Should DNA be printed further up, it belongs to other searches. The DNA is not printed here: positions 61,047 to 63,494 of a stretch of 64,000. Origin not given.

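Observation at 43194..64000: Bacillus-like fla/che gene order in a diderm, sigma-54-using, high-GC organism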

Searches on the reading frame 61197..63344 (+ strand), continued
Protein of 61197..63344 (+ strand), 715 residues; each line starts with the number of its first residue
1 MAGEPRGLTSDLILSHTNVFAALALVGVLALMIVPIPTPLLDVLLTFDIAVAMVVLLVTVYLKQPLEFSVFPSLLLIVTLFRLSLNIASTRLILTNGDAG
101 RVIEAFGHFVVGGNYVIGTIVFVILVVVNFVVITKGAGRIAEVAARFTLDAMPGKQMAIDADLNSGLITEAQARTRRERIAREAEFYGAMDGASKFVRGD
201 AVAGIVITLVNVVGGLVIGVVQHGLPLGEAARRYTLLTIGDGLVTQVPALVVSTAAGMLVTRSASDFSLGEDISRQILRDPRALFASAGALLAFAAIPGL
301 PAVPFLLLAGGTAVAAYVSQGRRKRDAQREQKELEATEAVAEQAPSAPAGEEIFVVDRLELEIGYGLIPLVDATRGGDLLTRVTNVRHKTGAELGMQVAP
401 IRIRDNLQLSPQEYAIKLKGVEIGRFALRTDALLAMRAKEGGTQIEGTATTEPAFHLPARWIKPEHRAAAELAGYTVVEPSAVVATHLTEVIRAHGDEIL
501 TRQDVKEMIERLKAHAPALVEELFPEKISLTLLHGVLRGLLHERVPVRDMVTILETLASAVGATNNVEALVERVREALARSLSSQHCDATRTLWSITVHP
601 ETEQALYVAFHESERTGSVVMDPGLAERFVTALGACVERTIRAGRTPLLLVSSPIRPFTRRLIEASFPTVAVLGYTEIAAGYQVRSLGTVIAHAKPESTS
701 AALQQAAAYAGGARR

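Call 52: find_encoding_contigs(protein=P0241, flank=10000, max_places=1)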
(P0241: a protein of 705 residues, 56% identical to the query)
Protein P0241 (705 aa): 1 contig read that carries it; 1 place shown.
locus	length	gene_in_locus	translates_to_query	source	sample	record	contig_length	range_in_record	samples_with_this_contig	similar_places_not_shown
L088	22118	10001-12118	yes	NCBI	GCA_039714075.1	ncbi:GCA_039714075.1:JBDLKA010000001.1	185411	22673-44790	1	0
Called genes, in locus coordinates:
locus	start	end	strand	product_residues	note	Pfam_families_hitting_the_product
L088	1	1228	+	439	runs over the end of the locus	PF02874:ATP-synt_ab_N (weak), PF00006:ATP-synt_ab, PF18269:T3SS_ATPase_C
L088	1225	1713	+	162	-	PF02050:FliJ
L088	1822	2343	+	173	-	-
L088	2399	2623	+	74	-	PF06289:FlbD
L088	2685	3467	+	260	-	PF01618:MotA_ExbB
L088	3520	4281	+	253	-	PF13677:MotB_plug, PF00691:OmpA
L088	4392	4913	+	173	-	PF03748:FliL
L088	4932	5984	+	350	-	PF02154:FliM, PF01052:FliMN_C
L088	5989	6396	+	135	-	PF28396:SepQ_C (weak), PF01052:FliMN_C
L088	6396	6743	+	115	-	-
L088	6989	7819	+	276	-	PF00813:FliP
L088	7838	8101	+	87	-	PF01313:Bac_export_3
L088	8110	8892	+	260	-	PF01311:Bac_export_1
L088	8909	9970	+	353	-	PF01312:Bac_export_2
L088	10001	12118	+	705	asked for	PF00771:FHIPEP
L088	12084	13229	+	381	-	-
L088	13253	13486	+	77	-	-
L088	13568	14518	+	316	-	PF04542:Sigma70_r2, PF04539:Sigma70_r3 (weak), PF08281:Sigma70_r4_2, PF04545:Sigma70_r4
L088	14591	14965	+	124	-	-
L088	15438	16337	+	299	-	PF08668:HDOD, PF01966:HD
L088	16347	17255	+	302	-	PF08668:HDOD, PF01966:HD (weak)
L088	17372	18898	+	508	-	PF00158:Sigma54_activat, PF14532:Sigma54_activ_2, PF25601:AAA_lid_14, PF02954:HTH_8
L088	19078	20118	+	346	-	PF03687:UPF0164 (weak)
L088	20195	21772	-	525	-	PF01464:SLT, PF01476:LysM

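Call 63: search_protein_families(library=pfam, proteins=[L087:6612-6983:+, L088:6396-6743:+, L088:1822-2343:+, L088:12084-13229:+, L087:12231-13211:+, L088:13253-13486:+, L087:13217-13471:+, L088:14591-14965:+, L087:14349-14624:+, L087:14645-15037:+], max_evalue=1)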
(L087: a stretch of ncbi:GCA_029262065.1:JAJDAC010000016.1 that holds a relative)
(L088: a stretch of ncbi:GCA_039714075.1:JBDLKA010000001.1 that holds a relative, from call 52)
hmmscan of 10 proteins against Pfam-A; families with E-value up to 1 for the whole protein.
L087:6612-6983:+ (123 aa): 1 family
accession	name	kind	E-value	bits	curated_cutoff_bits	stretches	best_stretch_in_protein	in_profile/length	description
PF11850.13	DUF3370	-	0.22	10.8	25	1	39-85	357-402/422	Protein of unknown function (DUF3370)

L088:6396-6743:+ (115 aa): 0 families

L088:1822-2343:+ (173 aa): 3 families
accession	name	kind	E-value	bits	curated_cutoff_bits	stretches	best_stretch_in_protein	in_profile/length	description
PF03448.22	MgtE_N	-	5.6e-05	24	25.9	1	93-165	26-95/102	MgtE intracellular N domain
PF13094.11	CENP-Q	-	0.03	14.9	28.5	1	35-111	35-111/162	CENP-Q, a CENPA-CAD centromere complex subunit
PF14841.11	FliG_M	-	0.032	14.9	25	1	116-145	20-49/76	FliG middle domain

L088:12084-13229:+ (381 aa): 1 family
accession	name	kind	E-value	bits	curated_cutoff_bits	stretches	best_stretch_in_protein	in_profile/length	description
PF00210.30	Ferritin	-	0.13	12.6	24.5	1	176-248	32-108/142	Ferritin-like domain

L087:12231-13211:+ (326 aa): 12 families
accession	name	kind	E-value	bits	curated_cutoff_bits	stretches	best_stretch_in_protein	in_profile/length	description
PF00448.28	SRP54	-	7e-07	29.5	22.7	1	128-207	6-91/196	SRP54-type protein, GTPase domain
PF01189.24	Methyltr_RsmB-F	-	0.014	15.5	27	1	155-210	34-90/199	16S rRNA methyltransferase RsmB/F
PF00148.24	Oxidored_nitro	-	0.025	13.9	28.6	1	135-201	279-342/399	Nitrogenase component 1 type Oxidoreductase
PF05157.20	MshEN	-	0.026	15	23.1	0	136-200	23-86/90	MshEN domain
PF03308.22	MeaB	-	0.047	13.1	23.1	1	128-162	38-72/273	Methylmalonyl Co-A mutase-associated GTPase MeaB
PF13401.12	AAA_22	-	0.048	14.4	27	1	129-202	11-84/130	AAA domain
PF24883.2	NPHP3_N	-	0.077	13.6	24.8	1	111-160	7-59/164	Nephrocystin 3, N-terminal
PF13191.12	AAA_16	-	0.088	13.7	32.6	1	129-178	30-75/167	AAA ATPase domain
PF02606.20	LpxK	-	0.17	11.4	27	1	133-160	47-74/328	Tetraacyldisaccharide-1-P 4'-kinase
PF01656.29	CbiA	-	0.25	11.7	25.4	1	132-161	8-37/125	CobQ/CobB/MinD/ParA nucleotide binding domain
PF03029.23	ATP_bind_1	-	0.26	11.5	27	0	129-158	2-31/240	Conserved hypothetical ATP binding protein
PF03266.21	NTPase_1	-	0.27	11.5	23.9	1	130-158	6-35/168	NTPase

L088:13253-13486:+ (77 aa): 2 families
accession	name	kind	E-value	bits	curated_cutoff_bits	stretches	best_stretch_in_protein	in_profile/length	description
PF20479.3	TMEM128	-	0.0069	17.3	23.9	1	7-44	84-120/124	TMEM128 protein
PF04133.19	Vps55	-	0.068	13.4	24.6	1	14-46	14-46/120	Vacuolar protein sorting 55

L087:13217-13471:+ (84 aa): 2 families
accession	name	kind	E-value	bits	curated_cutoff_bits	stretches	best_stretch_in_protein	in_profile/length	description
PF07281.17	INSIG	-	0.063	13.3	28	1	4-76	2-76/211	Insulin-induced protein (INSIG)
PF07332.16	Phage_holin_3_6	-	0.13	12.8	28.4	1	5-57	45-94/116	Putative Actinobacterial Holin-X, holin superfamily III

L088:14591-14965:+ (124 aa): 0 families

L087:14349-14624:+ (91 aa): 2 families
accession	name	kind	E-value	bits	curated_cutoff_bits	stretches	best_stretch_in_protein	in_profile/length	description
PF11861.13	DUF3381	-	0.1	12.8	25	1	23-82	95-154/163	Ribosomal RNA methyltransferase Spb1, DUF3381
PF11208.13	DUF2992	-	0.58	10.8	23.8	1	14-82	54-122/132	Protein of unknown function (DUF2992)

L087:14645-15037:+ (130 aa): 0 families
